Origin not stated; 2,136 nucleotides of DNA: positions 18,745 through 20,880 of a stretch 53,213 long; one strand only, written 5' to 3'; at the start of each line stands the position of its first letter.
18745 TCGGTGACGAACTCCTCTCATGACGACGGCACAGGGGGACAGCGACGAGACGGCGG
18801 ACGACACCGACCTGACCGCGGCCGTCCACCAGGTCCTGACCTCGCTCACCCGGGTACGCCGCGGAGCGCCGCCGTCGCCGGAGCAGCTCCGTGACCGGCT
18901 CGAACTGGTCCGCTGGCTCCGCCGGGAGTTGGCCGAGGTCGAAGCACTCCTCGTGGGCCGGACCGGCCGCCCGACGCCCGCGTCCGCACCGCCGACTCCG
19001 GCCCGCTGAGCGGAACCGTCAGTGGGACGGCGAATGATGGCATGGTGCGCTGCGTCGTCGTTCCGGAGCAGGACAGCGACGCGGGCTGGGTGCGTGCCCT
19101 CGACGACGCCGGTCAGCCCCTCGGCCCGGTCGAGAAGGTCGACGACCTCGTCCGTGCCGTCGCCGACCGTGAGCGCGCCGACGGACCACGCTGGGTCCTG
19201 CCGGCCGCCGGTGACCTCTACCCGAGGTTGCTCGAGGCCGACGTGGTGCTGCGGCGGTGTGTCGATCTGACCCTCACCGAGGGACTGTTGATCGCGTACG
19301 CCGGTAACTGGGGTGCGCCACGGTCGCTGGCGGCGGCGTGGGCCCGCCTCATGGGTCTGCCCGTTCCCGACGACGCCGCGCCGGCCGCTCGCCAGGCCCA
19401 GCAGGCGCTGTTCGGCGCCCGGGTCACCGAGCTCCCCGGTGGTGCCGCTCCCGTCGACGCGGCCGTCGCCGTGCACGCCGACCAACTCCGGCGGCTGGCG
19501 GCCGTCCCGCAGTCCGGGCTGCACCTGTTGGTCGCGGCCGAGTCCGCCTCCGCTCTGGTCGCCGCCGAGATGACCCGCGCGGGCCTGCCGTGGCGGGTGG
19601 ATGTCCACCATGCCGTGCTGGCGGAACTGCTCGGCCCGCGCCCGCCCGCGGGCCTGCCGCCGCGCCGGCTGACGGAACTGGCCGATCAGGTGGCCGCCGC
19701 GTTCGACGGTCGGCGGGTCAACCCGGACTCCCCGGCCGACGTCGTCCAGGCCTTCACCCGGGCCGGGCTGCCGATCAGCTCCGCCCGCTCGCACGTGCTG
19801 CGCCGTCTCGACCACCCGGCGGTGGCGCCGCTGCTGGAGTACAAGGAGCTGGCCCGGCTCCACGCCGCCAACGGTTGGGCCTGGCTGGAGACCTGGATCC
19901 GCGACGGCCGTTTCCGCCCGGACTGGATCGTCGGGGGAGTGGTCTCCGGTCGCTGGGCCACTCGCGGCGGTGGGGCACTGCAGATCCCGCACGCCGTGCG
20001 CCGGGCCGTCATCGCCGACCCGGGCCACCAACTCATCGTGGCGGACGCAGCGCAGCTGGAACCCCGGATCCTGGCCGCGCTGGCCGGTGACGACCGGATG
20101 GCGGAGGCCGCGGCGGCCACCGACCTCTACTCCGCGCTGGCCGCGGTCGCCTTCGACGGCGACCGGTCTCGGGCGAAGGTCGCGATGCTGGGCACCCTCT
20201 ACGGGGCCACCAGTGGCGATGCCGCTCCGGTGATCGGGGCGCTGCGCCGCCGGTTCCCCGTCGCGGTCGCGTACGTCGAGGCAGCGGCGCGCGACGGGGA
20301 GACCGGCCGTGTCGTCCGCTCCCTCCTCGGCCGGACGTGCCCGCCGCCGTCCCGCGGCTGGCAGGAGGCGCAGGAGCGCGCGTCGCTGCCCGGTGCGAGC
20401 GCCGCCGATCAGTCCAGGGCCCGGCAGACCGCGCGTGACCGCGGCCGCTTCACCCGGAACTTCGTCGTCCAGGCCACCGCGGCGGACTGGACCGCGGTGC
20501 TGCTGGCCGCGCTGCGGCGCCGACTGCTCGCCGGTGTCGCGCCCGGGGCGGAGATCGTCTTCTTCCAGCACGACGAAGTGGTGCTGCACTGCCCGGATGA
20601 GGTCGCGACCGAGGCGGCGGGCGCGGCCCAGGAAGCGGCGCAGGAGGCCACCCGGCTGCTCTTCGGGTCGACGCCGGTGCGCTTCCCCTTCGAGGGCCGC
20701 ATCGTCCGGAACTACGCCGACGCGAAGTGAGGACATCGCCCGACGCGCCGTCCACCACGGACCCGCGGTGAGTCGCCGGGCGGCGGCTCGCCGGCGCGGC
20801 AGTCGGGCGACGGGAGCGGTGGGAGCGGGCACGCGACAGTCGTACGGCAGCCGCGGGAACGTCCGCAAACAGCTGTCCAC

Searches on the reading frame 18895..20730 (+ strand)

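Call 74: search_protein_families(library=pfam, proteins=[window:18895-20730:+], max_evalue=0.0001)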
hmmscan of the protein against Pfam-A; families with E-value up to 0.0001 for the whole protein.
window:18895-20730:+ (611 aa): 1 family
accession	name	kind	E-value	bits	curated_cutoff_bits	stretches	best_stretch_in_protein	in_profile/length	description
PF00476.26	DNA_pol_A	-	3.8e-24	85.8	34.3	1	258-587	14-362/381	DNA polymerase family A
